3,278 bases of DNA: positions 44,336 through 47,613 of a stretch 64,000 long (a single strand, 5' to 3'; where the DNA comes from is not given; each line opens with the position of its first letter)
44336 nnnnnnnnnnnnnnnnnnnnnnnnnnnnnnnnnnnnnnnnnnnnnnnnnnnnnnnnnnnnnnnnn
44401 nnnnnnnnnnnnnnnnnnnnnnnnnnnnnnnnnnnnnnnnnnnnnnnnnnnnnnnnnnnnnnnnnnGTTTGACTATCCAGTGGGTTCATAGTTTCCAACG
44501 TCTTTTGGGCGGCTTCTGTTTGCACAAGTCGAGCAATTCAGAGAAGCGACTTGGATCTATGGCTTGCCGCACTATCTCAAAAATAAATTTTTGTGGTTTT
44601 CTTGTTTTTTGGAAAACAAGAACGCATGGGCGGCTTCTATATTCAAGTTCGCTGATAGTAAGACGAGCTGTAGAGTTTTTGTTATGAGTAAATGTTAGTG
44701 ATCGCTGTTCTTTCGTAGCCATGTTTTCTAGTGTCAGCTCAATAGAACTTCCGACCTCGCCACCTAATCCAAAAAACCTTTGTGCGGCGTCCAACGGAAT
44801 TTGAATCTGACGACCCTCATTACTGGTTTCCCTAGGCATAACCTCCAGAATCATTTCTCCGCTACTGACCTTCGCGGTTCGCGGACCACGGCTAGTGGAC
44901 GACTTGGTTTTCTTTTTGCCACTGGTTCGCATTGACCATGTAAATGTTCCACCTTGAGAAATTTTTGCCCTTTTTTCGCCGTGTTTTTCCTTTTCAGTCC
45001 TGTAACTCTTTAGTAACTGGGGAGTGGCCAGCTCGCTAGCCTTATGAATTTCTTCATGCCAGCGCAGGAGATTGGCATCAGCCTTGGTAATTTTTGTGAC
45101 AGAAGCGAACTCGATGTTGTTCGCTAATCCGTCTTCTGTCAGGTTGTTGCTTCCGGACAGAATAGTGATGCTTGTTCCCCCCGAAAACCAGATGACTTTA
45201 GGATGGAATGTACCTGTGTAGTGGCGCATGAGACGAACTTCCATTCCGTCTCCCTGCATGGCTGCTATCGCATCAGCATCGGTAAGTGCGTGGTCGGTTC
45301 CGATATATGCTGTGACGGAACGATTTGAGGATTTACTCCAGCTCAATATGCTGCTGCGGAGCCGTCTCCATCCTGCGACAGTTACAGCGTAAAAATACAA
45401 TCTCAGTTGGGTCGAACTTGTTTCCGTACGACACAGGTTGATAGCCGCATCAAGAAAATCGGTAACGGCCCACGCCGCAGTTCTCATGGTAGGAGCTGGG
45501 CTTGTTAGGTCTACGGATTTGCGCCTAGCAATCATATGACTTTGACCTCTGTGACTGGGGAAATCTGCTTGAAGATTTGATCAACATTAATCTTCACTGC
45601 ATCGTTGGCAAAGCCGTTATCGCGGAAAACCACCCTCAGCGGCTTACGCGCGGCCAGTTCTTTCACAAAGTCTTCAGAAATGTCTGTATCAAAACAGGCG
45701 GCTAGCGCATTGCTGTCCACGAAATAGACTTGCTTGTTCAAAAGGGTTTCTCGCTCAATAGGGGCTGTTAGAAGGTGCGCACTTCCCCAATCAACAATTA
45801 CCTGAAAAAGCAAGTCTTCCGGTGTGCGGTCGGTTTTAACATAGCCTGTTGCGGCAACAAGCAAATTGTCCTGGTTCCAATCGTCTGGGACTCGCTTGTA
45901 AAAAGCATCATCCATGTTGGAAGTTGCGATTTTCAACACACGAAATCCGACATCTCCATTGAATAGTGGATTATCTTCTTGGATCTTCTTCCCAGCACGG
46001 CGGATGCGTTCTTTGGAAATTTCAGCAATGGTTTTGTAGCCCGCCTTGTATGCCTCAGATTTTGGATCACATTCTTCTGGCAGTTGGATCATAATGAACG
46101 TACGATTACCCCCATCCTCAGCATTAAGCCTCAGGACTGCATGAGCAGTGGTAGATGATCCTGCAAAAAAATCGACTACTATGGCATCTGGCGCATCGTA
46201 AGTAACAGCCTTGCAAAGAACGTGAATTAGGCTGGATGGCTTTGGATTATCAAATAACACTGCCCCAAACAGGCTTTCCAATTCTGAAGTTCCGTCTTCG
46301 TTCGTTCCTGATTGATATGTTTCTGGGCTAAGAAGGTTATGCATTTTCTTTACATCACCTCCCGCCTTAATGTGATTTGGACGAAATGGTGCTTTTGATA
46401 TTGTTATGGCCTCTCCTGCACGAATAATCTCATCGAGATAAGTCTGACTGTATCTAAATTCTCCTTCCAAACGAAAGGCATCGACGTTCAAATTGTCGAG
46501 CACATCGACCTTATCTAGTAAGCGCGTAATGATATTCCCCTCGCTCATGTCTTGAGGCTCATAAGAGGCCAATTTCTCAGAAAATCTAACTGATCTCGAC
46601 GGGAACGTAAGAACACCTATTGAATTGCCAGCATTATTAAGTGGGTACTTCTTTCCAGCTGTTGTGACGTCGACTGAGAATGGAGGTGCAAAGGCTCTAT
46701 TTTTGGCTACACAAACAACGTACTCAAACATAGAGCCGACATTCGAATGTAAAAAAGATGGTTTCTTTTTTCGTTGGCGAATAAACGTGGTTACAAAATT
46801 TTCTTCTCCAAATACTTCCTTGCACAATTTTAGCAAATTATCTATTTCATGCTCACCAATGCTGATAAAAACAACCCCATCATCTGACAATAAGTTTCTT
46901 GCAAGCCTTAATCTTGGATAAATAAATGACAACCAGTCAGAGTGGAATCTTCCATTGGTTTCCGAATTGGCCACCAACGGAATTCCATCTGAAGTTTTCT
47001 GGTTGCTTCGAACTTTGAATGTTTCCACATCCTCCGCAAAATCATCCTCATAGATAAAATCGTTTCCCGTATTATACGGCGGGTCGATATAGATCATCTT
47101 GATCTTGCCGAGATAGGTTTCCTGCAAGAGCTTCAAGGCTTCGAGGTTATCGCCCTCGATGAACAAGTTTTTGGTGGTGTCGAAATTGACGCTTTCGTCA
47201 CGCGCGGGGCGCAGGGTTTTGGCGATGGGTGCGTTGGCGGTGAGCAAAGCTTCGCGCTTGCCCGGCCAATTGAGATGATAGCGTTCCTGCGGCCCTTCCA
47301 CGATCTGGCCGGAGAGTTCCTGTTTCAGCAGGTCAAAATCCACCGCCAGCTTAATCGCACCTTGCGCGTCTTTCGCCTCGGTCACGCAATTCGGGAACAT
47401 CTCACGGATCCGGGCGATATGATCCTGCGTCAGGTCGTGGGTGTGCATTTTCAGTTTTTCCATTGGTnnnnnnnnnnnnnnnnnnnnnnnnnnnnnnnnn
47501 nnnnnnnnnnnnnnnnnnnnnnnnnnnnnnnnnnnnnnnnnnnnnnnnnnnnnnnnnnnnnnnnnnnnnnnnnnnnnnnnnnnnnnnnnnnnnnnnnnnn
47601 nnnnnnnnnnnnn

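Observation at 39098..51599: Extended Type III RM-like locus: AlpA-HTH, SNF2 helicase, unknown, Mod, PLD nuclease, Res, RloC-like zinc-hook ATPase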

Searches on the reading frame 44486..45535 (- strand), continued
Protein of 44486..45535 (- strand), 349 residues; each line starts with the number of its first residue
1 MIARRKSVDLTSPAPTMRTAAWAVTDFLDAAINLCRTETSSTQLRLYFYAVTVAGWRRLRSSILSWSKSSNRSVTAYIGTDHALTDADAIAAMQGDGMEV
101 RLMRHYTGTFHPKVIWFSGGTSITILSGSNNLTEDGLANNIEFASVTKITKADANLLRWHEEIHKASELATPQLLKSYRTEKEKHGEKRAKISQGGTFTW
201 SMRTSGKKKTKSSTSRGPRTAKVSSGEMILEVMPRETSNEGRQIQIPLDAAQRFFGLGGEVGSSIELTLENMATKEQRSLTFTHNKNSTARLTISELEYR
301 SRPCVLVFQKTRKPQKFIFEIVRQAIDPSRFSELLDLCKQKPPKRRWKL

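Call 63: fold_search(model_id=the predicted structure, library=pdb)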
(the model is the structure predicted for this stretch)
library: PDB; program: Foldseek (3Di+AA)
matches with E <= 10: 851; with E <= 0.001: 30
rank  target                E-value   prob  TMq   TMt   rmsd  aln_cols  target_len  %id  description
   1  2c1l_A                2.4e-13  1.00  0.32  0.31  21.9       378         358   12  Structure of the BfiI restriction endonuclease (released 2005-10-07)
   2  7clg_B                6.7e-10  1.00  0.40  0.18   2.6       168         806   18  Crystal structure of the ATP-dependent restriction endonuclease SauUSI (released 2021-01-20)
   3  7clg_A                5.3e-09  1.00  0.40  0.17  13.5       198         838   17  Crystal structure of the ATP-dependent restriction endonuclease SauUSI (released 2021-01-20)
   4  4rct_A                1.6e-08  1.00  0.31  0.31  18.1       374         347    9  Crystal structure of R-protein of NgoAVII restriction endonuclease (released 2014-12-24)
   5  4urj_C                4.8e-07  1.00  0.33  0.62   4.2       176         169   16  Crystal structure of human BJ-TSA-9 (released 2014-10-01)
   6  4urj_A                5.7e-07  1.00  0.33  0.62   3.8       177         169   14  Crystal structure of human BJ-TSA-9 (released 2014-10-01)
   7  4urj_D                8.7e-07  1.00  0.33  0.59   5.4       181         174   14  Crystal structure of human BJ-TSA-9 (released 2014-10-01)
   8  6ehi_D                9.8e-07  1.00  0.33  0.64   3.9       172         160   15  NucT from Helicobacter pylori (released 2018-01-17)
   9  6ehi_B                2.4e-06  1.00  0.31  0.62   4.2       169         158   14  NucT from Helicobacter pylori (released 2018-01-17)
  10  6ehi_A                6.9e-06  1.00  0.32  0.63   4.0       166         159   15  NucT from Helicobacter pylori (released 2018-01-17)
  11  4gel_A                1.7e-05  1.00  0.31  0.51   6.0       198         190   12  Crystal structure of Zucchini (released 2012-10-17)
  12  7e0m_A                2.3e-05  1.00  0.32  0.29   6.9       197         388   11  Crystal structure of phospholipase D (released 2021-12-22)
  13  4gem_B                5.8e-05  1.00  0.33  0.55   4.6       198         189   10  Crystal structure of Zucchini (K171A) (released 2012-10-17)
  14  8v5t_A                8.8e-05  1.00  0.33  0.29   4.4       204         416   11  Crystal structure of Alzheimers disease phospholipase D3 (released 2024-10-09)
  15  8v07_C                8.8e-05  1.00  0.33  0.29   4.5       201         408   10  Crystal structure of mouse PLD3 co-crystallized with 5'Pi-ssDNA for 30 days (released 2024-03-13)
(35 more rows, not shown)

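Call 95: search_protein_representatives(alignment_id=A1)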
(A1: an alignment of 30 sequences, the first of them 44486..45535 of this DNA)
Query: 30 sequences, 341 profile positions. Proteins with E-value up to 0.001 (for the whole library): 3839; up to 1e-10: 281; up to 1e-30: 65. The best 150 are listed.
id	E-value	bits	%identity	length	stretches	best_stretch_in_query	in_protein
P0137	1.8e-149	513.5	-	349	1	3-339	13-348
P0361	7.8e-139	478.6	-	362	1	1-339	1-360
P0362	3.3e-130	450.2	-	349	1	1-341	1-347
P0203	6.8e-128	442.6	-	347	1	8-341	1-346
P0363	1.2e-127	441.8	-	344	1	1-340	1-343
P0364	4.2e-127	440.0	-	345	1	1-341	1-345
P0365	3.6e-123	427.1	-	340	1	1-341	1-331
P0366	4.1e-121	420.3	-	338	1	1-340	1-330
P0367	8.4e-120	416.0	-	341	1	1-340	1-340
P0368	9.8e-120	415.8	-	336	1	4-340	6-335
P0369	3.5e-119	414.0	-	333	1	3-340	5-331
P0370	4.6e-119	413.6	-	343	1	3-340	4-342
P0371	2.4e-116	404.6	-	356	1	1-340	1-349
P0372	4.9e-115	400.3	-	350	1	4-340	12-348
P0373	7.2e-114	396.5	-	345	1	3-340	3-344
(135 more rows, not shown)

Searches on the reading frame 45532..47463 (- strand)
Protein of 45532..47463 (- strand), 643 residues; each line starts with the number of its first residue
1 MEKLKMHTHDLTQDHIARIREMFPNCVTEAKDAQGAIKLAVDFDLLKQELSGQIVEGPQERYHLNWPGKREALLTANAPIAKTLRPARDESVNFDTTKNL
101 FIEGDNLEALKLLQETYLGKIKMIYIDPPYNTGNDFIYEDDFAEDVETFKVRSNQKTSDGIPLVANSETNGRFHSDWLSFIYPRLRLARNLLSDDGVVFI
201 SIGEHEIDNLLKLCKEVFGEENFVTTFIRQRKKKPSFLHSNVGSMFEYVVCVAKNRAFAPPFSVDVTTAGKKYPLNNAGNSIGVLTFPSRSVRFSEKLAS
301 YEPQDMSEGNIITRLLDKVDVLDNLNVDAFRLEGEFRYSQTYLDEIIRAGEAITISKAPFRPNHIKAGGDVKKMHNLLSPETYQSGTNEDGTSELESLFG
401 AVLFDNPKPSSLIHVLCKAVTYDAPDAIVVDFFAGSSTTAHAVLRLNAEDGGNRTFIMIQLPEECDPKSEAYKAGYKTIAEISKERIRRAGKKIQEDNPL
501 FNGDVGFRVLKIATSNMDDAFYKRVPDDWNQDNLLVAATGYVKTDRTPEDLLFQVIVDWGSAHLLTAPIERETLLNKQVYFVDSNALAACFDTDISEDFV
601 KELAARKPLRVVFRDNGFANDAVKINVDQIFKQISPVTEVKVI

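Call 3: search_protein_families(library=padloc, proteins=[window:45532-47463:-], max_evalue=0.01)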
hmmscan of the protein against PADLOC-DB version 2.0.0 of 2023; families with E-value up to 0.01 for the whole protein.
window:45532-47463:- (643 aa): 26 families (the best 25 are shown)
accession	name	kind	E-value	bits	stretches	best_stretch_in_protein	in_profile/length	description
PDLC03634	MTase_III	-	1e-211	703.1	1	1-643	2-621/621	Type III methyltransferase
PDLC03641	MTase_III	-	5.7e-105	350.3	1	16-516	19-501/657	Type III methyltransferase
PDLC03637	MTase_III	-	1.5e-88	295.7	2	13-255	48-264/513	Type III methyltransferase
PDLC03644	MTase_III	-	1.8e-62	209.8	1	64-466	4-386/542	Type III methyltransferase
PDLC03642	MTase_III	-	1.4e-54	183.7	3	168-264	130-226/528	Type III methyltransferase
PDLC03640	MTase_III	-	2.7e-45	152.9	2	89-261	36-206/654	Type III methyltransferase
PDLC03639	MTase_III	-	1.3e-41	140.6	3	384-498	404-511/639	Type III methyltransferase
PDLC03636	MTase_III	-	8.9e-38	128.4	3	173-257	92-176/575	Type III methyltransferase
PDLC03635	MTase_III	-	1.7e-32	111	2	170-446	260-551/708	Type III methyltransferase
PDLC03278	MTase_II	-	2.1e-30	104.4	3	173-265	42-132/390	Type II methyltransferase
PDLC03646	MTase_III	-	2.7e-30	102.9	3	335-463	699-826/1057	Type III methyltransferase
PDLC03354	MTase_II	-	3e-27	93.7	1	60-257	23-209/425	Type II methyltransferase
PDLC03645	MTase_III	-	4e-24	82.7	3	403-460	464-521/709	Type III methyltransferase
PDLC03643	MTase_III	-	6.1e-21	73.1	2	395-495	201-312/465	Type III methyltransferase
PDLC03638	MTase_III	-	4.3e-20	69.6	2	174-443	428-653/816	Type III methyltransferase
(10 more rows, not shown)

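Call 4: search_protein_families(library=pfam, proteins=[window:45532-47463:-], max_evalue=0.01)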
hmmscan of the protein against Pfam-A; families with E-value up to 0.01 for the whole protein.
window:45532-47463:- (643 aa): 1 family
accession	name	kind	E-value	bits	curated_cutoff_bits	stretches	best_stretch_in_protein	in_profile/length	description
PF01555.25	N6_N4_Mtase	-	1.2e-30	107.5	26.7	1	121-463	1-213/221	DNA methylase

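Call 7: search_protein_families(library=ncbifam, proteins=[window:45532-47463:-], max_evalue=0.001)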
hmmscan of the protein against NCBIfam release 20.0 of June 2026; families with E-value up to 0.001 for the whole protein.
window:45532-47463:- (643 aa): 2 families
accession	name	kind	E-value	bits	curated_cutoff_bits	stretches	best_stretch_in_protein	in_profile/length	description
NF008572.0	PRK11524.1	equivalog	4.5e-07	29.3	292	1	92-139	8-52/294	adenine-specific DNA-methyltransferase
NF050803.1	DnaMtaseCcrMCaul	equivalog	0.00081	18.4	830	0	403-447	185-227/350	adenine-specific DNA-methyltransferase CcrM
